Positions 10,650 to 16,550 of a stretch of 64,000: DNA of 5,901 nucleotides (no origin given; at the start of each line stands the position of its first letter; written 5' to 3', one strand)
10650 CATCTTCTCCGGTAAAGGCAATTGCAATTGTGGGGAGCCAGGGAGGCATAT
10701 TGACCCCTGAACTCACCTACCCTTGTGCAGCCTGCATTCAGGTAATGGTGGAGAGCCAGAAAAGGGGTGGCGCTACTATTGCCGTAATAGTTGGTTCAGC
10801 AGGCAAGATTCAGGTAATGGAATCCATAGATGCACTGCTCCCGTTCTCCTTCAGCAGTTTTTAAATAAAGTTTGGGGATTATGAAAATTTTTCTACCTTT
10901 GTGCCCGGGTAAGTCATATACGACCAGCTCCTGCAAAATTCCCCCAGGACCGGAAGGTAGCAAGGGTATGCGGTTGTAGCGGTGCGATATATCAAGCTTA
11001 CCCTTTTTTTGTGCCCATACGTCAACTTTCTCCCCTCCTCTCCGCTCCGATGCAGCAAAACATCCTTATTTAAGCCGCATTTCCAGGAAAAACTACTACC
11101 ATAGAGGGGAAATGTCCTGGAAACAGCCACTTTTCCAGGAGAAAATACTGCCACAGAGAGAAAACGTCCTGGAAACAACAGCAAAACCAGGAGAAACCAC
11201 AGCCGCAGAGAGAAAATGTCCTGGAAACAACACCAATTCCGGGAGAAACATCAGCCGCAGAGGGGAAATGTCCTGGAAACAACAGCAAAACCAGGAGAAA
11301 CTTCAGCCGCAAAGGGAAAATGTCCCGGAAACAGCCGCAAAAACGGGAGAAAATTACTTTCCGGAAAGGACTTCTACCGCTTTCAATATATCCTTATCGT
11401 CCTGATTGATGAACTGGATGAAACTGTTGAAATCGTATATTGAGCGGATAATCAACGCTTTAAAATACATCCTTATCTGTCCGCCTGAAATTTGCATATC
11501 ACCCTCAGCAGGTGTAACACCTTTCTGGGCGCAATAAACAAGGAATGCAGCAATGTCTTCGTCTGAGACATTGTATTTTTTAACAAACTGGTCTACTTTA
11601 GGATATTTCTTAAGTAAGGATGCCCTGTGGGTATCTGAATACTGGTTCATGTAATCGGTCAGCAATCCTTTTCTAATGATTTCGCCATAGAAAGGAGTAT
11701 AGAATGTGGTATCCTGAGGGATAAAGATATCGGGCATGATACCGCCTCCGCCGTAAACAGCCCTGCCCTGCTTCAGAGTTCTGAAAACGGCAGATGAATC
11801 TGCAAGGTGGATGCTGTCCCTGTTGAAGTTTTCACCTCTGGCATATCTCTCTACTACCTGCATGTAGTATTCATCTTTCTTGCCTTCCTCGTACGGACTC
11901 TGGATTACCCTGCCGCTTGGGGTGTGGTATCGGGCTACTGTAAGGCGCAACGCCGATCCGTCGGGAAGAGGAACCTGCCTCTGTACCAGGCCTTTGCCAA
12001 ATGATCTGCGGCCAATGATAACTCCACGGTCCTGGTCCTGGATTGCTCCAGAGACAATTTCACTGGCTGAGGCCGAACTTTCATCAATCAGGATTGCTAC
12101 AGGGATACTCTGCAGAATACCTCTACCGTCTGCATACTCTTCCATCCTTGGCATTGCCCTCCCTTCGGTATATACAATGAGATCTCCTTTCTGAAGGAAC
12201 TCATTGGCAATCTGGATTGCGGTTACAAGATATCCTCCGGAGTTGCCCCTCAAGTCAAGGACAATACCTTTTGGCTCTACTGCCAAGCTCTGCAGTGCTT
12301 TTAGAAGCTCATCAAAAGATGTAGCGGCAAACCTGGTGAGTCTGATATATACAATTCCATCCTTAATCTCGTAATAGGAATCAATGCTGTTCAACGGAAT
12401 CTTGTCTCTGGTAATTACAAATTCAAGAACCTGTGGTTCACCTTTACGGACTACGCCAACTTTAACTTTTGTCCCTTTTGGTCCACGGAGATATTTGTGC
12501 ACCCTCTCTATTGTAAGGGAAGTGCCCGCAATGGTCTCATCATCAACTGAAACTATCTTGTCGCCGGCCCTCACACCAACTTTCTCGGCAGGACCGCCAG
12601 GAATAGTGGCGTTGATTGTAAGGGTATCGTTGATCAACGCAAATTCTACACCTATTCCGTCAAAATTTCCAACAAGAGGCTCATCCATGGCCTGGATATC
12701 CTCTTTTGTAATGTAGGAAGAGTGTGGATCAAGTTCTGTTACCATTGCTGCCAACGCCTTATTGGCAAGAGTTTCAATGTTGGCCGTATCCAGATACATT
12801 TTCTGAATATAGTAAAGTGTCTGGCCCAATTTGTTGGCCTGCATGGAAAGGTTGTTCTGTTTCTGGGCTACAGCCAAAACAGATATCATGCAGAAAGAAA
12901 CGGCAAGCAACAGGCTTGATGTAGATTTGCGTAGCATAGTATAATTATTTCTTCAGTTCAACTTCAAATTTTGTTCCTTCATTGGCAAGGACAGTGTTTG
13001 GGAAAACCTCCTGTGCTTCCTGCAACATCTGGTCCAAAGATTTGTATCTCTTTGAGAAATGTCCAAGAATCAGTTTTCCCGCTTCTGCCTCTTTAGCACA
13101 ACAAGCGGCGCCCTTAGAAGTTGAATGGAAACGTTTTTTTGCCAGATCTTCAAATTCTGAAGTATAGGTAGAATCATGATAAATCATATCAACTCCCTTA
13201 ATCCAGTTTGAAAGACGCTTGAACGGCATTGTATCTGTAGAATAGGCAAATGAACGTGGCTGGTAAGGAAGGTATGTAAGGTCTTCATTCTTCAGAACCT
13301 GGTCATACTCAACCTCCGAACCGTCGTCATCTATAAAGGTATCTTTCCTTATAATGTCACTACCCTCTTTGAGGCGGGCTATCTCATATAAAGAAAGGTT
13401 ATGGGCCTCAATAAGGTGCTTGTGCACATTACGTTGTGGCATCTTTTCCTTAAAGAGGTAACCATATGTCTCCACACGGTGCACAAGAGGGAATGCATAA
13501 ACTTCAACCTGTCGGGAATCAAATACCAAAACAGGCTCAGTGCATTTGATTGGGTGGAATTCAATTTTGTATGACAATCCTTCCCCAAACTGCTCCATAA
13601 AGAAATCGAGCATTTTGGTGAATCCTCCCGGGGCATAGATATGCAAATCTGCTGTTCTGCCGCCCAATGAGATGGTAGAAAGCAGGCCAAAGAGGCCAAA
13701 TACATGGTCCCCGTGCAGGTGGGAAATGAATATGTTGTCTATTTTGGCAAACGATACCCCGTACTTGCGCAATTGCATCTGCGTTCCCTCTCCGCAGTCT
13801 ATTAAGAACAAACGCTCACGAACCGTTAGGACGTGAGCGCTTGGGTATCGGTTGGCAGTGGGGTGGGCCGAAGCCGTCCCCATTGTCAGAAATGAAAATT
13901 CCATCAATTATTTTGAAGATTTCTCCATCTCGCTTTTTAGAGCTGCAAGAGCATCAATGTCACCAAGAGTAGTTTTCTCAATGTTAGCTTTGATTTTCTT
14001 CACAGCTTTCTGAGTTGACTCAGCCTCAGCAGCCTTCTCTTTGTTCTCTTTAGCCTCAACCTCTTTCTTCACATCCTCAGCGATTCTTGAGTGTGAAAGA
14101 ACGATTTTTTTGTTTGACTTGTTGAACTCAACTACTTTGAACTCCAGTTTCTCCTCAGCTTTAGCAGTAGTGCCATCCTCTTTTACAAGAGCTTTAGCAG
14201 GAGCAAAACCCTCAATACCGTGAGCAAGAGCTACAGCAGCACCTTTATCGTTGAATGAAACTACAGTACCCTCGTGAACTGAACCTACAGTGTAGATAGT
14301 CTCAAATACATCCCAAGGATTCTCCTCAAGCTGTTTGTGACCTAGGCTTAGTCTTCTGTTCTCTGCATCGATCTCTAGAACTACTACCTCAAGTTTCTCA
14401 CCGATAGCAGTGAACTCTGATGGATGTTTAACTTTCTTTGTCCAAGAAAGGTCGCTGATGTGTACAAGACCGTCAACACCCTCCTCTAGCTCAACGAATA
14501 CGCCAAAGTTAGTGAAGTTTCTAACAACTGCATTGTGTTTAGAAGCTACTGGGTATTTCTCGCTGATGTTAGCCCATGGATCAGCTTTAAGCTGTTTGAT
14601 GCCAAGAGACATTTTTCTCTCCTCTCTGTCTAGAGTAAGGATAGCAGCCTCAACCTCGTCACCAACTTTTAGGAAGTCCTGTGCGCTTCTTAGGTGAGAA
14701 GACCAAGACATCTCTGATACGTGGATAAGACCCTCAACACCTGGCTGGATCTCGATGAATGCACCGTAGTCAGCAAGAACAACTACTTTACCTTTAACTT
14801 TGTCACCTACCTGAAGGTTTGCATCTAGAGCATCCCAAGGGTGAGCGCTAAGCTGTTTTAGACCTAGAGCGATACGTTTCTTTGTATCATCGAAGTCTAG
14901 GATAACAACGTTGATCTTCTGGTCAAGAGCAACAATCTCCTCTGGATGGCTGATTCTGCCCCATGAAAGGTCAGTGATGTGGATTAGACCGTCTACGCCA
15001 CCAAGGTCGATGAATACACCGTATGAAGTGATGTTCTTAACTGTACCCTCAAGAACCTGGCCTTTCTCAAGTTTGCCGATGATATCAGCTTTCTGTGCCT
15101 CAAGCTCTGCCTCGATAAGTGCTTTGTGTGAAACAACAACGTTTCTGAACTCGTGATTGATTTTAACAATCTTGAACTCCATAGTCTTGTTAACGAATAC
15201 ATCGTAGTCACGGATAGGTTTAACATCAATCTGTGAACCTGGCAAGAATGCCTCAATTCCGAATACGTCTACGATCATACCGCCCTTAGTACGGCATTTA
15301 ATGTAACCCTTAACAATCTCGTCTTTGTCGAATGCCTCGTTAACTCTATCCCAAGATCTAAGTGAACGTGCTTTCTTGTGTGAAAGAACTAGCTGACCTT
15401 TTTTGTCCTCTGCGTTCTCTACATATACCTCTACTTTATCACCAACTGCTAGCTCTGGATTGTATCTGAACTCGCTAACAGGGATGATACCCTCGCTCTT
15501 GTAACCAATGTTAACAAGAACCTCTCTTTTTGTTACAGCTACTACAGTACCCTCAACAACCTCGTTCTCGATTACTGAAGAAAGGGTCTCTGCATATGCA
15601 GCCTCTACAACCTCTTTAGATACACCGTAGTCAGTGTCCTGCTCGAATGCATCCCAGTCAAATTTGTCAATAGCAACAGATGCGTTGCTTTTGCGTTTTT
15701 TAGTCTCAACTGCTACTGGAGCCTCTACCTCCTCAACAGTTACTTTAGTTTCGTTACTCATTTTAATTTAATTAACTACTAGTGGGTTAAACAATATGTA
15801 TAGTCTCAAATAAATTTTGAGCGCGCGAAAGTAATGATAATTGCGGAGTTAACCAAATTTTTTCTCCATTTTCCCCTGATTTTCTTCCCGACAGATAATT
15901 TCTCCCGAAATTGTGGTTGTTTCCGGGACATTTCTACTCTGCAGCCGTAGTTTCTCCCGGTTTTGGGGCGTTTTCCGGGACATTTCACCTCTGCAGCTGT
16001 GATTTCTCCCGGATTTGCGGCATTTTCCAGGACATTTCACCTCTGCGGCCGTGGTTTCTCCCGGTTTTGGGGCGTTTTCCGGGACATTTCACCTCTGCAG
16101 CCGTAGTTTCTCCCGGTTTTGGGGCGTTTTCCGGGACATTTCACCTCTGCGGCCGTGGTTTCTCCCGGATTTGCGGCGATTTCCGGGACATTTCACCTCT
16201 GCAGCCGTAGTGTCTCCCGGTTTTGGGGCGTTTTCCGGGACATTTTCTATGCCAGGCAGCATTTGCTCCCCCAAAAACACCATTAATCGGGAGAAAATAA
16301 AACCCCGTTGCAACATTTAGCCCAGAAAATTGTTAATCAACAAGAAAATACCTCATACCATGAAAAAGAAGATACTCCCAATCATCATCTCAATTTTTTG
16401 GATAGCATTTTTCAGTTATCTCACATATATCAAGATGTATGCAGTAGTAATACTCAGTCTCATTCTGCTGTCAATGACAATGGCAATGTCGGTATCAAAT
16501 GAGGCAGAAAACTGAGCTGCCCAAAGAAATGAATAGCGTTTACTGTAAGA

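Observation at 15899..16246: Strictly 52-bp-phased tandem repeat family occupying five separate intergenic regions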

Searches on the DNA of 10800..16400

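Call 66: search_rna_families(source=window, start=10800, end=16400, threshold=evalue, max_evalue=1)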
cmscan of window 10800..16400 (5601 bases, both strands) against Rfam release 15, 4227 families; matches with E-value up to 1: 1.
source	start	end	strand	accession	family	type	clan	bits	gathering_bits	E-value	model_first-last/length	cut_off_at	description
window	10900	11007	+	RF04183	Bacteroidales_small_SRP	Gene;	CL00003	105.7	55.2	3e-22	1-107/107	no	Bacteroidales small SRP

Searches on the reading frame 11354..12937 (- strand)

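Call 13: search_protein_families(library=pfam, proteins=[window:11354-12937:-])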
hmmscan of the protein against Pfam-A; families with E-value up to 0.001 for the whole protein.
window:11354-12937:- (527 aa): 5 families
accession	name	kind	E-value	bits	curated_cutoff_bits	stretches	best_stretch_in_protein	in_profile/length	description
PF03572.23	Peptidase_S41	-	3.6e-45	153.9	24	1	195-346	2-155/165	Peptidase family S41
PF17820.7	PDZ_6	-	5.2e-13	49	27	1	108-164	2-54/54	PDZ domain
PF13180.12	PDZ_2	-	1.1e-10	42.1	27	1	95-171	3-76/80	PDZ domain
PF00595.29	PDZ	-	2.2e-07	31.6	23.2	1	97-162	14-80/81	PDZ domain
PF22694.1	CtpB_N-like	-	0.00072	20.4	27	0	25-79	29-84/85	Activating protease CtpB N-terminal domain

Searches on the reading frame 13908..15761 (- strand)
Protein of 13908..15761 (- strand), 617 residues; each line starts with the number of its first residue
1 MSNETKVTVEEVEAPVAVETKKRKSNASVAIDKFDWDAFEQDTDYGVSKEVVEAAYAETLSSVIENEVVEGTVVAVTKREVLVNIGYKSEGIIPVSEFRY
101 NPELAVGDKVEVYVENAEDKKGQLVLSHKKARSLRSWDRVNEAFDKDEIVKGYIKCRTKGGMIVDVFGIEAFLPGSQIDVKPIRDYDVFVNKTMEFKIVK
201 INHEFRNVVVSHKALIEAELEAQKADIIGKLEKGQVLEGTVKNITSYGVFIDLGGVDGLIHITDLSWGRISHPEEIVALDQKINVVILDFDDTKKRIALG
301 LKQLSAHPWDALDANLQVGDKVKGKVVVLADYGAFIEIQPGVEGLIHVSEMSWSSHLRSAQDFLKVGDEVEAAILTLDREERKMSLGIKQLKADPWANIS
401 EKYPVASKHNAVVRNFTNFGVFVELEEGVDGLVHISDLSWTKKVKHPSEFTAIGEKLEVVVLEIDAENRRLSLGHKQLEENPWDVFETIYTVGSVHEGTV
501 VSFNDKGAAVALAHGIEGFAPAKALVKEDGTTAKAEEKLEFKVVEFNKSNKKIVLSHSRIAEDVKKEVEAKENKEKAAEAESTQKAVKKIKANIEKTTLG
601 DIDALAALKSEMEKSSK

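Call 13: search_protein_families(library=pfam, proteins=[window:13908-15761:-])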
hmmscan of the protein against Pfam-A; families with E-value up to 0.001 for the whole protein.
window:13908-15761:- (617 aa): 6 families
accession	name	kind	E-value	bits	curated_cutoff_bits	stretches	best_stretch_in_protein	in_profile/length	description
PF00575.29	S1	-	1.5e-82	272.4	22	6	230-302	1-74/74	S1 RNA binding domain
PF23459.1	S1_RRP5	-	6.2e-22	78.4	27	1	317-382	2-66/72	RRP5 S1 domain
PF21710.3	Spt6_S1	-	8.3e-08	32.9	27.5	0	325-387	23-85/91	Spt6, S1/OB domain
PF17092.11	PCB_OB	-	5.8e-06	27.5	27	0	309-370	21-93/111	Penicillin-binding protein OB-like domain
PF13509.12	S1_2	-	0.00045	20.7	21.8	0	71-126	7-58/61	S1 domain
PF24353.1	DUF7513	-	0.00063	20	27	0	98-122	13-38/81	Domain of unknown function (DUF7513)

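Call 16: find_encoding_contigs(protein=window:13908-15761:-, flank=10000, max_places=10)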
Protein window:13908-15761:- (617 aa): 10 contigs read that carry it; 10 places shown.
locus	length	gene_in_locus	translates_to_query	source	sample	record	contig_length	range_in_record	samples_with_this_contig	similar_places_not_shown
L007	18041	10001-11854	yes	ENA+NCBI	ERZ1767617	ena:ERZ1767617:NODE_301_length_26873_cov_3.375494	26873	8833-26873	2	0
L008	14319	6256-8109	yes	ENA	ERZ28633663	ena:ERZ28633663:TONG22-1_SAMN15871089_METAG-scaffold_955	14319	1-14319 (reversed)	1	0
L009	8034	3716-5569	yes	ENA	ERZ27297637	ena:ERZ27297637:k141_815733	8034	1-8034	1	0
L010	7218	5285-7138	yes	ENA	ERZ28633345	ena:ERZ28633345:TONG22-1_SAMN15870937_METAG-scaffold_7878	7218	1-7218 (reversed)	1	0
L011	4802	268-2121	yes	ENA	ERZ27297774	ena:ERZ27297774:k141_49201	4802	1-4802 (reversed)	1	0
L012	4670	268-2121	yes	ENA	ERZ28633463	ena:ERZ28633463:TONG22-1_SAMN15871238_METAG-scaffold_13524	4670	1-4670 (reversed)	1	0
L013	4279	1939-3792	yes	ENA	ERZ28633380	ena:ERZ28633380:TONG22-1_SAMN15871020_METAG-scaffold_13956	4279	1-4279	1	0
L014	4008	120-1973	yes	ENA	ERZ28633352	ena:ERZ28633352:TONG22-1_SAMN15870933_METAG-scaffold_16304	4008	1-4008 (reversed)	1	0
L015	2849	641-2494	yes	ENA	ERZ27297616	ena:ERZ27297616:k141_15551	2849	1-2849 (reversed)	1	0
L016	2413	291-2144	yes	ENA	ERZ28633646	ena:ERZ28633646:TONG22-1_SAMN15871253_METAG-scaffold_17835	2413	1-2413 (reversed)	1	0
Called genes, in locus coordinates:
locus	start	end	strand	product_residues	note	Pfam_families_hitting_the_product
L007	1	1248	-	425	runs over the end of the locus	PF00815:Histidinol_dh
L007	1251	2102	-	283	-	PF01634:HisG, PF08029:HisG_C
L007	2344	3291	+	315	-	PF01544:CorA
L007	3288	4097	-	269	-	PF00535:Glycos_transf_2, PF10111:Glyco_tranf_2_2 (faint), PF13641:Glyco_tranf_2_3 (faint)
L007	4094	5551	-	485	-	PF01943:Polysacc_synt, PF13440:Polysacc_synt_3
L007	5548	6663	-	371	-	PF13439:Glyco_transf_4, PF13477:Glyco_trans_4_2, PF13579:Glyco_trans_4_4, PF20706:GT4-conflict, PF00534:Glycos_transf_1, PF13692:Glyco_trans_1_4, PF13524:Glyco_trans_1_2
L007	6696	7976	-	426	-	PF07690:MFS_1, PF00854:PTR2, PF07690:MFS_1 (weak)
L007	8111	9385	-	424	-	PF05448:AXE1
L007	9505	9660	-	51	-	-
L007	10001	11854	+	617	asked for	PF17092:PCB_OB (faint), PF21710:Spt6_S1 (faint), PF00575:S1, PF23459:S1_RRP5 (faint), PF00575:S1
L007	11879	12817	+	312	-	PF13691:Lactamase_B_4, PF23023:Anti-Pycsar_Apyc1, PF00753:Lactamase_B, PF12706:Lactamase_B_2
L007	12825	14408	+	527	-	PF00595:PDZ, PF13180:PDZ_2, PF17820:PDZ_6, PF03572:Peptidase_S41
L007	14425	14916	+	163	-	-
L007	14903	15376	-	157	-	PF08211:dCMP_cyt_deam_2, PF00383:dCMP_cyt_deam_1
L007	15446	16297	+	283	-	PF01832:Glucosaminidase, PF01476:LysM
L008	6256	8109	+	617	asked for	PF17092:PCB_OB (faint), PF21710:Spt6_S1 (faint), PF00575:S1, PF23459:S1_RRP5 (faint), PF00575:S1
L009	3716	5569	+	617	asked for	PF17092:PCB_OB (faint), PF21710:Spt6_S1 (faint), PF00575:S1, PF23459:S1_RRP5 (faint), PF00575:S1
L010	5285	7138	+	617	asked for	PF17092:PCB_OB (faint), PF21710:Spt6_S1 (faint), PF00575:S1, PF23459:S1_RRP5 (faint), PF00575:S1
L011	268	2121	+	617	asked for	PF17092:PCB_OB (faint), PF21710:Spt6_S1 (faint), PF00575:S1, PF23459:S1_RRP5 (faint), PF00575:S1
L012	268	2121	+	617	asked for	PF17092:PCB_OB (faint), PF21710:Spt6_S1 (faint), PF00575:S1, PF23459:S1_RRP5 (faint), PF00575:S1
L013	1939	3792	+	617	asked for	PF17092:PCB_OB (faint), PF21710:Spt6_S1 (faint), PF00575:S1, PF23459:S1_RRP5 (faint), PF00575:S1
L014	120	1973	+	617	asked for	PF17092:PCB_OB (faint), PF21710:Spt6_S1 (faint), PF00575:S1, PF23459:S1_RRP5 (faint), PF00575:S1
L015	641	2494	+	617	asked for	PF17092:PCB_OB (faint), PF21710:Spt6_S1 (faint), PF00575:S1, PF23459:S1_RRP5 (faint), PF00575:S1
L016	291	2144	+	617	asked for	PF17092:PCB_OB (faint), PF21710:Spt6_S1 (faint), PF00575:S1, PF23459:S1_RRP5 (faint), PF00575:S1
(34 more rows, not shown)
